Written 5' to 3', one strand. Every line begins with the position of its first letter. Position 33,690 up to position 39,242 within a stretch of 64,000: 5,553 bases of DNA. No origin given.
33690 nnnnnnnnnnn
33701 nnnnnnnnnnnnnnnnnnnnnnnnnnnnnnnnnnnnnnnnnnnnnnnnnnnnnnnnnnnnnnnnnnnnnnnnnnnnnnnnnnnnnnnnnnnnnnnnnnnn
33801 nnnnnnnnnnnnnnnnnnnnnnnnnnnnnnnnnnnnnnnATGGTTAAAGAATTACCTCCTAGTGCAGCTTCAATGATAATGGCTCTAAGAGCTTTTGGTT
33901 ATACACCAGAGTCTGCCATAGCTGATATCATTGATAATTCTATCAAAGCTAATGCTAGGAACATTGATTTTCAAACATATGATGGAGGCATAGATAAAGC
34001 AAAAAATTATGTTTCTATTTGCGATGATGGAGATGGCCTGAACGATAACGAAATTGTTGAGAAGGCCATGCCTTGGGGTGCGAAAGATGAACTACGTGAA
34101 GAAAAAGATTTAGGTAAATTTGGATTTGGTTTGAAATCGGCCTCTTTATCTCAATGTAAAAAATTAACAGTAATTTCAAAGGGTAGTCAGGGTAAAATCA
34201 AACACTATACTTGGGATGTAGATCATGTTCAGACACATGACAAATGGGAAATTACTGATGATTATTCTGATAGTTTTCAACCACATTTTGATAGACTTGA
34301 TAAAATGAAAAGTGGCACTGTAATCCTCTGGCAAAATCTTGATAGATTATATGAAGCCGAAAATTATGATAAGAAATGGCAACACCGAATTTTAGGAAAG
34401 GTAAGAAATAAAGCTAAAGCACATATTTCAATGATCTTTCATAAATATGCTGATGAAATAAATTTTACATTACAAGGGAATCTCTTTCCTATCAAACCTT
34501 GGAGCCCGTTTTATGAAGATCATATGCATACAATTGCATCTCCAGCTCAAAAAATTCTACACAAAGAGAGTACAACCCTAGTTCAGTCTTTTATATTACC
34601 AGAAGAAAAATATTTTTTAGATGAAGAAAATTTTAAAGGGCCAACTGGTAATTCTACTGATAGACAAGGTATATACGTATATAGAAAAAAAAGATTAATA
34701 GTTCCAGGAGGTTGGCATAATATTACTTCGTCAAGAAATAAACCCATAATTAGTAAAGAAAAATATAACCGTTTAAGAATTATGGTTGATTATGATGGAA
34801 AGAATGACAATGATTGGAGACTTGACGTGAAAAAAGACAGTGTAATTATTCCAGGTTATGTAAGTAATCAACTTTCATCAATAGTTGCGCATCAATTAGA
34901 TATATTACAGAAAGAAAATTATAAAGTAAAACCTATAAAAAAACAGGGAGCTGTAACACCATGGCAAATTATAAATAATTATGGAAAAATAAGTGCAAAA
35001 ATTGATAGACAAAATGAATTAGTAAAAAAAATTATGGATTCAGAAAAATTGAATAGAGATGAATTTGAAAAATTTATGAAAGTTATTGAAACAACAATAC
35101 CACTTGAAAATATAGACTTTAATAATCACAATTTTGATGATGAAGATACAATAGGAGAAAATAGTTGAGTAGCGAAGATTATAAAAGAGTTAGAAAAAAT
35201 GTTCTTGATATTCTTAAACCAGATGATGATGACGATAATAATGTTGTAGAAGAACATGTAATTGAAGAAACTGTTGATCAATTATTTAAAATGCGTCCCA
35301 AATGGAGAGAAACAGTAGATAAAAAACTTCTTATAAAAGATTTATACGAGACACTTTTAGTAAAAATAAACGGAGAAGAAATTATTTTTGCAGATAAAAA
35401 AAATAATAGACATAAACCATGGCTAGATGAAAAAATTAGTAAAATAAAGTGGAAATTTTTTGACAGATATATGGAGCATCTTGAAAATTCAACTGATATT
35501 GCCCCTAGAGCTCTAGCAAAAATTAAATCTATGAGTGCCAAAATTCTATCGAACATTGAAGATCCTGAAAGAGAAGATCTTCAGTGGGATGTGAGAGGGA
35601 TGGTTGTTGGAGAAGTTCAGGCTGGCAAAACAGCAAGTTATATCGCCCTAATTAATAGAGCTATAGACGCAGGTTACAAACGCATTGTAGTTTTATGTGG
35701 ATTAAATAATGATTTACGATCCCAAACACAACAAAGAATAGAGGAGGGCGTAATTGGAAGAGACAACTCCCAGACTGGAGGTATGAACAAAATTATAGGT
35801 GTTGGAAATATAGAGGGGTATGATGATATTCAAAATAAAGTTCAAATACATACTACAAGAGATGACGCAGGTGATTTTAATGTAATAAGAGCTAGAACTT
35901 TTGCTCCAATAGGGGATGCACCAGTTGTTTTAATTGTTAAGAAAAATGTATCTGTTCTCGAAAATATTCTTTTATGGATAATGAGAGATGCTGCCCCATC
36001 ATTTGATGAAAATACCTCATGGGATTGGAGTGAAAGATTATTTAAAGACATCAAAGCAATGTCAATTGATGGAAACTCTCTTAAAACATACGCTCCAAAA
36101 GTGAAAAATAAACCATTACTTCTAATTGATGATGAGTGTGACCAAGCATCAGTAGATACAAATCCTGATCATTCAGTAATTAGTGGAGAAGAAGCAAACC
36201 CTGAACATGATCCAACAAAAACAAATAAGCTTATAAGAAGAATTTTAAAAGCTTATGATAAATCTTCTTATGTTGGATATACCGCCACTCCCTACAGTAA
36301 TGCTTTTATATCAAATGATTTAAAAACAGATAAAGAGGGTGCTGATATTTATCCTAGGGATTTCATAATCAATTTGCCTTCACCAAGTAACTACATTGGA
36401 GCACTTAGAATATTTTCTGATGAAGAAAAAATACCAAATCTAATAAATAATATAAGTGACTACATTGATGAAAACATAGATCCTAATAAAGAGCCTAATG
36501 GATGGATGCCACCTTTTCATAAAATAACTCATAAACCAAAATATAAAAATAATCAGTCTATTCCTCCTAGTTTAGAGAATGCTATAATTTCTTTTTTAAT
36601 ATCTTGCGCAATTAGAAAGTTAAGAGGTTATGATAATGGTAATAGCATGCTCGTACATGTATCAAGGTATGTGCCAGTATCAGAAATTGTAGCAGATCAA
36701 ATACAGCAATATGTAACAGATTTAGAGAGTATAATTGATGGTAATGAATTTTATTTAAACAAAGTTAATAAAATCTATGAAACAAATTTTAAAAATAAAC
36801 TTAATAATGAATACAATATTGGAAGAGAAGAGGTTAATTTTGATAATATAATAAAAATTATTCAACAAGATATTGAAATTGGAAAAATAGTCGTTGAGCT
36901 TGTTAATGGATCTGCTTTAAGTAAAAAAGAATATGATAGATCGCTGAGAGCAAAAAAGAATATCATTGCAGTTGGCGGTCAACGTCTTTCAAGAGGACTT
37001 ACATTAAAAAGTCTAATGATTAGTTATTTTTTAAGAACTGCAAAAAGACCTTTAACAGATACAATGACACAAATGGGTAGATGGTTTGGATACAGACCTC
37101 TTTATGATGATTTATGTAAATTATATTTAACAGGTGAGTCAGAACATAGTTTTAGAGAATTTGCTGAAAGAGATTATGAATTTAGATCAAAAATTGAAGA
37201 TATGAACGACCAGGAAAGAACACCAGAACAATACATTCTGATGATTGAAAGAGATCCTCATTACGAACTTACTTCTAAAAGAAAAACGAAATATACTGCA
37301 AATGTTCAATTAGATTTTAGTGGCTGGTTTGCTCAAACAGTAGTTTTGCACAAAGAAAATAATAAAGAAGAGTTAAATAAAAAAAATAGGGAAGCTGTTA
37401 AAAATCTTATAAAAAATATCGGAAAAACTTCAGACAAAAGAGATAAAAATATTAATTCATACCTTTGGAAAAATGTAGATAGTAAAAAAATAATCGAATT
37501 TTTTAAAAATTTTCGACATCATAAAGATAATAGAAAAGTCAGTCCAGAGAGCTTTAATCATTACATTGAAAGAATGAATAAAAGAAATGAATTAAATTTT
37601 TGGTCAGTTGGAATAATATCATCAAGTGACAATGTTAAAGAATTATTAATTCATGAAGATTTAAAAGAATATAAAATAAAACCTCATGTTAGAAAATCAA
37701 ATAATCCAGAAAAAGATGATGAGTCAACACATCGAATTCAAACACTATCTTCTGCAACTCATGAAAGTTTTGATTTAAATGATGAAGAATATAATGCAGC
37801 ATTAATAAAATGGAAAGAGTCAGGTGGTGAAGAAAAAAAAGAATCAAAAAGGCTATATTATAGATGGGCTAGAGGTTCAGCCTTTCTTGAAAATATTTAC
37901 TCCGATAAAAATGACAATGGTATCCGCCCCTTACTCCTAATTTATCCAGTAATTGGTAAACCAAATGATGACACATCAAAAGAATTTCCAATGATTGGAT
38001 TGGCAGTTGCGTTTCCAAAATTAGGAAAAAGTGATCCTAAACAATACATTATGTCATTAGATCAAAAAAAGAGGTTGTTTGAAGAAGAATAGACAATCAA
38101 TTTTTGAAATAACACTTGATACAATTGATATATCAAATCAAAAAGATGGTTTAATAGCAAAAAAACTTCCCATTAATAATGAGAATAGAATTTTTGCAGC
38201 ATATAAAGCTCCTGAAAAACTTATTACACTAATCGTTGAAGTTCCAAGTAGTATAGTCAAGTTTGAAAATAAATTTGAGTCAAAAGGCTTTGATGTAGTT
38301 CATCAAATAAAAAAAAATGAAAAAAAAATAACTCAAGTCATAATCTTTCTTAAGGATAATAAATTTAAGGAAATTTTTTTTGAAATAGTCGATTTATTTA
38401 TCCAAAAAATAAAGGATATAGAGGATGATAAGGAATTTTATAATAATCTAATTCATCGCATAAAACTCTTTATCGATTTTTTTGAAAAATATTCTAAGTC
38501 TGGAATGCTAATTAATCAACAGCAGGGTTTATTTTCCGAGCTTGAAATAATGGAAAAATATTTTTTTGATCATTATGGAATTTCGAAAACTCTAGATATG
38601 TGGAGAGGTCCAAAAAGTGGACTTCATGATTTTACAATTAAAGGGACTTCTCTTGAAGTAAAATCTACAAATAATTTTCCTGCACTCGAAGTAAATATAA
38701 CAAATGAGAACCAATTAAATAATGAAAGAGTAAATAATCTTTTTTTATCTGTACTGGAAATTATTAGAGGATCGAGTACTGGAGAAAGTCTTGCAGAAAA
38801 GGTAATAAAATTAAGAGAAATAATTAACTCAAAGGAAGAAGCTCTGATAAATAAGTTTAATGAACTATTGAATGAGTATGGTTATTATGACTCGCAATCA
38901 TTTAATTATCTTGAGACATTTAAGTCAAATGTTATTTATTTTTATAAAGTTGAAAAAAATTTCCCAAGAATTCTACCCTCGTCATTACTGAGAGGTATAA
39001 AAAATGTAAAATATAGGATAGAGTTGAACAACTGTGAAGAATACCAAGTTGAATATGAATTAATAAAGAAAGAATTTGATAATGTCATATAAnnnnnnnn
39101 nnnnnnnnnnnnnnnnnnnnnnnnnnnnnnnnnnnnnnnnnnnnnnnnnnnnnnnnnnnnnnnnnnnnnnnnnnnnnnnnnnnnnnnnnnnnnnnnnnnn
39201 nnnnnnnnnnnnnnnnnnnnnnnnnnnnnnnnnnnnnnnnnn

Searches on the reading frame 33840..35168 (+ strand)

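Call 18: search_protein_families(library=pfam, proteins=[window:33840-35168:+], max_evalue=0.01)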
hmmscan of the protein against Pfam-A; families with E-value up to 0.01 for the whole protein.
window:33840-35168:+ (442 aa): 1 family
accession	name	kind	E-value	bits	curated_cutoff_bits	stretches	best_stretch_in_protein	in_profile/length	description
PF13589.12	HATPase_c_3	-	3.5e-31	108.5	25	1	21-160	1-137/137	Histidine kinase-, DNA gyrase B-, and HSP90-like ATPase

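Call 37: search_protein_families(library=padloc, proteins=[window:33840-35168:+], max_evalue=0.001)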
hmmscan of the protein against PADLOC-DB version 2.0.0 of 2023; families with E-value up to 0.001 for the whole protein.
window:33840-35168:+ (442 aa): 1 family
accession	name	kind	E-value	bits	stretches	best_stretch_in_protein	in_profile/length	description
PDLC02204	MzaB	-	6e-54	181.3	1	3-428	5-429/500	-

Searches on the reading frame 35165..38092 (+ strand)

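Call 18: search_protein_families(library=pfam, proteins=[window:35165-38092:+], max_evalue=0.01)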
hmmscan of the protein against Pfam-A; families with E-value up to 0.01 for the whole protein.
window:35165-38092:+ (975 aa): 2 families
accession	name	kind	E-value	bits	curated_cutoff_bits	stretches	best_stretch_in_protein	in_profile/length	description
PF10593.14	Z1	-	1.5e-57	195.3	25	1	469-698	1-225/228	Z1 domain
PF04851.21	ResIII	-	0.0005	20.4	22.5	0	132-202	20-83/164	Type III restriction enzyme, res subunit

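Call 37: search_protein_families(library=padloc, proteins=[window:35165-38092:+], max_evalue=0.001)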
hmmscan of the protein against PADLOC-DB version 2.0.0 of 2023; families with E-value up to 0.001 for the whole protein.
window:35165-38092:+ (975 aa): 2 families
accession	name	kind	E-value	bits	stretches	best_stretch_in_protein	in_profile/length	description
PDLC02205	MzaC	-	2e-140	467.5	1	21-881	22-849/952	-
PDLC03202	Helicase_II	-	2.1e-36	123.5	2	312-666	142-432/621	Type II helicase domain protein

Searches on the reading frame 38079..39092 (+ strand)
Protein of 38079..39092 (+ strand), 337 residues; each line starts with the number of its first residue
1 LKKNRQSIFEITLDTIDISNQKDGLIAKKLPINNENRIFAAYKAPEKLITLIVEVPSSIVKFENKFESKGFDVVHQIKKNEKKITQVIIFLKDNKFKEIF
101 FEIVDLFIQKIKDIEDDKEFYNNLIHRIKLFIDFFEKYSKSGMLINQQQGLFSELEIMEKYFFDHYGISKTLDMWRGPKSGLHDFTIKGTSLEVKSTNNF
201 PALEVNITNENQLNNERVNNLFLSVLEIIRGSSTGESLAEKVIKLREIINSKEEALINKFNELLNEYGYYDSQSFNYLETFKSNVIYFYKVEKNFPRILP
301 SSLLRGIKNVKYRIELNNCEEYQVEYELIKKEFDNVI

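Call 18: search_protein_families(library=pfam, proteins=[window:38079-39092:+], max_evalue=0.01)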
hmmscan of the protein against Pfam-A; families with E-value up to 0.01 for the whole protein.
window:38079-39092:+ (337 aa): 1 family
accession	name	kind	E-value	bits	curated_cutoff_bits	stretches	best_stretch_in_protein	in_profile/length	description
PF14390.12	DUF4420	-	7.7e-55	186.7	27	1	19-316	11-305/306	Putative PD-(D/E)XK family member, (DUF4420)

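Call 37: search_protein_families(library=padloc, proteins=[window:38079-39092:+], max_evalue=0.001)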
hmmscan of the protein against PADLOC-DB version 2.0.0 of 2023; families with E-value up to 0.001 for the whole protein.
window:38079-39092:+ (337 aa): 1 family
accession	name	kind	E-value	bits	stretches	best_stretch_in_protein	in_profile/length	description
PDLC02206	MzaD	-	1.5e-17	62.2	1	41-318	46-319/342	-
